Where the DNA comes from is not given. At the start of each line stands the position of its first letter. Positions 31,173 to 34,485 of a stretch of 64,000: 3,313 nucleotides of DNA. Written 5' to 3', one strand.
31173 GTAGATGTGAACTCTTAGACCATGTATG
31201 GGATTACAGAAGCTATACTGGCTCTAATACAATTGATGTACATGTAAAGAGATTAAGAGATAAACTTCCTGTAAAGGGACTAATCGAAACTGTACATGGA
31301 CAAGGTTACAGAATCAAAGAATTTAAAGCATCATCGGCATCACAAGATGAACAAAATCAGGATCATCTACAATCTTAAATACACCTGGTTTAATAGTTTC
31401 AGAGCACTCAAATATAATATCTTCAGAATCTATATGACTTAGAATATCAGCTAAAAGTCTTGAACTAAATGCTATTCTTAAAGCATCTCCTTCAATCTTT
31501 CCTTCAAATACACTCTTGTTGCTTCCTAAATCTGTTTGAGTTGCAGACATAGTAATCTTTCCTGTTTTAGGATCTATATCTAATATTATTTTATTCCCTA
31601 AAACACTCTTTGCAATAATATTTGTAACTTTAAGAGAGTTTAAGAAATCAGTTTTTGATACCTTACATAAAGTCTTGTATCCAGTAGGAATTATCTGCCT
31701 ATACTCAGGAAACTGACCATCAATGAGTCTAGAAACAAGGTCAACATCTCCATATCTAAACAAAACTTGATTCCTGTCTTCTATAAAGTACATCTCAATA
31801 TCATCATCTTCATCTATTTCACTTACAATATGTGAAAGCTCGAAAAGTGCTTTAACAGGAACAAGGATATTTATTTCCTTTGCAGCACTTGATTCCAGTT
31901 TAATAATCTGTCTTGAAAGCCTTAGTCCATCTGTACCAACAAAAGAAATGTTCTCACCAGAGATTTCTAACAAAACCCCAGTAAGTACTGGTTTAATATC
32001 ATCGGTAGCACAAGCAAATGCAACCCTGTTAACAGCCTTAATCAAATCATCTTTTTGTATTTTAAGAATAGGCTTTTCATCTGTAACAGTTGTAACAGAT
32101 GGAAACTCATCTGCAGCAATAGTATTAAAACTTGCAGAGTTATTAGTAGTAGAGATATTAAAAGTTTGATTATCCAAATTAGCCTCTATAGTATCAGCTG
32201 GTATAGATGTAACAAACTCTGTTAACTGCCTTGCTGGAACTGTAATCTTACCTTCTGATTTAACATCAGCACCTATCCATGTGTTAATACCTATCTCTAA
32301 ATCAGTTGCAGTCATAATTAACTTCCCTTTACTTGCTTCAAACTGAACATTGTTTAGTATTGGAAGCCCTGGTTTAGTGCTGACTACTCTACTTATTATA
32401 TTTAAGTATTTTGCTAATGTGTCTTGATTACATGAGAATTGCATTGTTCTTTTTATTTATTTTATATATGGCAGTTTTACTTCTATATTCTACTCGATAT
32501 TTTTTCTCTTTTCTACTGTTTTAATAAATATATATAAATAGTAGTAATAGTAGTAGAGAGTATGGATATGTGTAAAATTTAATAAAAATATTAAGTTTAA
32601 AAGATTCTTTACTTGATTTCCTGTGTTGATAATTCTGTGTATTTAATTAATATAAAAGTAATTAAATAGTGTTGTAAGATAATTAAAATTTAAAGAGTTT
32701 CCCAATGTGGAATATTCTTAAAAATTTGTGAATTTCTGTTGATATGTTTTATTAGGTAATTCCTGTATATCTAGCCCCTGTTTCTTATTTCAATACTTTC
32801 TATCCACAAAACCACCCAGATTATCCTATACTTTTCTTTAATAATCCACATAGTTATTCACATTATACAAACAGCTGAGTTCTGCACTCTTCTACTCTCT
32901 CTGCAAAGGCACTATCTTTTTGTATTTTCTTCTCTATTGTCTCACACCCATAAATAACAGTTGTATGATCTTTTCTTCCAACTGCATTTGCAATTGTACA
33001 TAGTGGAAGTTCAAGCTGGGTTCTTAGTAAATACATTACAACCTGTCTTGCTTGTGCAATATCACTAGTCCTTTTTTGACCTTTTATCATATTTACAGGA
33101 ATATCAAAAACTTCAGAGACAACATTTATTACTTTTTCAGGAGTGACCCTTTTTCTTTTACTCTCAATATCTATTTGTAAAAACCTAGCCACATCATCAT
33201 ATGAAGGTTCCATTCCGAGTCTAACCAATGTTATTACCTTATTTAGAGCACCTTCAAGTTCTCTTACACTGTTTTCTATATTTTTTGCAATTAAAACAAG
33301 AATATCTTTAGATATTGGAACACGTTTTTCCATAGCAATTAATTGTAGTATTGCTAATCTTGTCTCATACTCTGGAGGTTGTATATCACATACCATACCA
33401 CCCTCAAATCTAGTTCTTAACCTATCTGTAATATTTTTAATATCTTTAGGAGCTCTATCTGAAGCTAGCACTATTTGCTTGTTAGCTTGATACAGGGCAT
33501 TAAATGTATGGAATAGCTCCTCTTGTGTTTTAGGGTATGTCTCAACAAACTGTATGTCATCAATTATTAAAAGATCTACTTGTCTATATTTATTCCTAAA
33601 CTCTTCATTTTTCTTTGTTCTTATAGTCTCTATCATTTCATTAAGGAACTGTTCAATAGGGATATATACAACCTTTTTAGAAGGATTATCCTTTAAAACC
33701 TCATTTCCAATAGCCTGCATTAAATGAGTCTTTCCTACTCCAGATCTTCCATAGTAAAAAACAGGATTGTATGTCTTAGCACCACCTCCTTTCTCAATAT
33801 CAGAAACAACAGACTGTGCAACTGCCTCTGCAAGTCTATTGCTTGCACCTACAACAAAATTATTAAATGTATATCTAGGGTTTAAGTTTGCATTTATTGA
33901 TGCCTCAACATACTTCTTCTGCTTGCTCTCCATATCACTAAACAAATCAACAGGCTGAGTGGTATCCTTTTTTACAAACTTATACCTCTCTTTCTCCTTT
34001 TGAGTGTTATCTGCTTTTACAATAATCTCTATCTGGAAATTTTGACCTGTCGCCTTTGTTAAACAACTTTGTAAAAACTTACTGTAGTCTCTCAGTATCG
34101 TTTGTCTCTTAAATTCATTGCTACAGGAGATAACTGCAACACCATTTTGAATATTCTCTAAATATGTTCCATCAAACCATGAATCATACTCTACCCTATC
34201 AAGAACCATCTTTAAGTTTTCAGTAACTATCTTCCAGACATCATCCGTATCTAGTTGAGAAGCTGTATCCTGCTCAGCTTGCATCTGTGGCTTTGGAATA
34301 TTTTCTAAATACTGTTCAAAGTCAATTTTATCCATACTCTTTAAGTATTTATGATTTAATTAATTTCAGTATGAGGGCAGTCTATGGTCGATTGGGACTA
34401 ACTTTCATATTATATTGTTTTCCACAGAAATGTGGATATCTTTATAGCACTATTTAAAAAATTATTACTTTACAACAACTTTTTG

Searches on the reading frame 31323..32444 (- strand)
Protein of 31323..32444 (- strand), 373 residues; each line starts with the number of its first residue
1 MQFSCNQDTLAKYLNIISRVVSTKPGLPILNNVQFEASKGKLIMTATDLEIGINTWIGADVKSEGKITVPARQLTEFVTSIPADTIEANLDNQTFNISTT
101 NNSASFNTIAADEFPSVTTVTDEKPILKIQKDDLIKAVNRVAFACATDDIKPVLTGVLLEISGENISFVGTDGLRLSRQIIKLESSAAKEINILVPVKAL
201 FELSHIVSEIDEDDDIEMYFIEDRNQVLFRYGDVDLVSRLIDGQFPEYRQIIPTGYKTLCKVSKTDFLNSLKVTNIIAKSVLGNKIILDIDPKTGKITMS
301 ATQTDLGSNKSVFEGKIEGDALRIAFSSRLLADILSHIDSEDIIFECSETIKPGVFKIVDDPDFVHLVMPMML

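Call 11: search_protein_families(library=pfam, proteins=[window:31323-32444:-], max_evalue=0.001)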
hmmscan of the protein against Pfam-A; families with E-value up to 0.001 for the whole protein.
window:31323-32444:- (373 aa): 3 families
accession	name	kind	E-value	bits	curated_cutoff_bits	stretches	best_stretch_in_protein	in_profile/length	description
PF00712.24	DNA_pol3_beta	-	4.9e-35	120.7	24.4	2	1-117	1-119/120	DNA polymerase III beta subunit, N-terminal domain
PF02767.21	DNA_pol3_beta_2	-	2.3e-33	115.4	27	1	129-247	2-116/116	DNA polymerase III beta subunit, central domain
PF02768.20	DNA_pol3_beta_3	-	1.7e-16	60.6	27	1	249-371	1-120/121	DNA polymerase III beta subunit, C-terminal domain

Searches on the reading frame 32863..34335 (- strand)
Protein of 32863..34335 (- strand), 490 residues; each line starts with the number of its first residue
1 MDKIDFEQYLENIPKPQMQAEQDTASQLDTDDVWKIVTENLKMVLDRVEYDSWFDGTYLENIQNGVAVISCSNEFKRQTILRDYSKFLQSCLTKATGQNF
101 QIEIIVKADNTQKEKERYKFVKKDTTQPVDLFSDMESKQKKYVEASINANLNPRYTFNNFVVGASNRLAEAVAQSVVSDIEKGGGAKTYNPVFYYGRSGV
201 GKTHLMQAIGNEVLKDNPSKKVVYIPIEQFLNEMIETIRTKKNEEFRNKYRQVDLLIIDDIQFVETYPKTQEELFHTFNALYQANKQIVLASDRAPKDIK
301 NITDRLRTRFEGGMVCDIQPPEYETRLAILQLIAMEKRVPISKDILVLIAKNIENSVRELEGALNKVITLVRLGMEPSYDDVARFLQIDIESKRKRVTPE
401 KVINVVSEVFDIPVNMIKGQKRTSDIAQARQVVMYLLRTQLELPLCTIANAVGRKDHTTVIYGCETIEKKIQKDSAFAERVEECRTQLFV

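Call 10: search_protein_families(library=pfam, proteins=[window:32863-34335:-], max_evalue=0.001)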
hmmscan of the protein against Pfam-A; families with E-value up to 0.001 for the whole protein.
window:32863-34335:- (490 aa): 9 families
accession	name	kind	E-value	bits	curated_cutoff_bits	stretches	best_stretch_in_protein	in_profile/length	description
PF00308.24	Bac_DnaA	-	7.3e-65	218.5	23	1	151-317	1-162/162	Bacterial DnaA ATPAse domain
PF08299.17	Bac_DnaA_C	-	1.1e-22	80.3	31.5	1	399-467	1-69/69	Bacterial dnaA protein helix-turn-helix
PF01695.23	IstB_IS21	-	6.8e-10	39.3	24.1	1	173-294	76-194/238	IstB-like ATP binding protein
PF11638.13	DnaA_N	-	2.5e-08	33.9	24.6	1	32-93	2-64/65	DnaA N-terminal domain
PF13173.12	AAA_14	-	4.1e-07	30.5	27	1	191-310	4-115/129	AAA domain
PF01637.24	ATPase_2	-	1e-05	25.9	33.2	1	179-297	10-121/225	ATPase domain predominantly from Archaea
PF00910.28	RNA_helicase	-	1.3e-05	26.1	21.5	1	192-281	1-74/105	RNA helicase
PF13401.12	AAA_22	-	2.5e-05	25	27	0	193-280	9-110/130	AAA domain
PF00004.35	AAA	-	0.00012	23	21.2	1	194-310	3-123/131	ATPase family associated with various cellular activities (AAA)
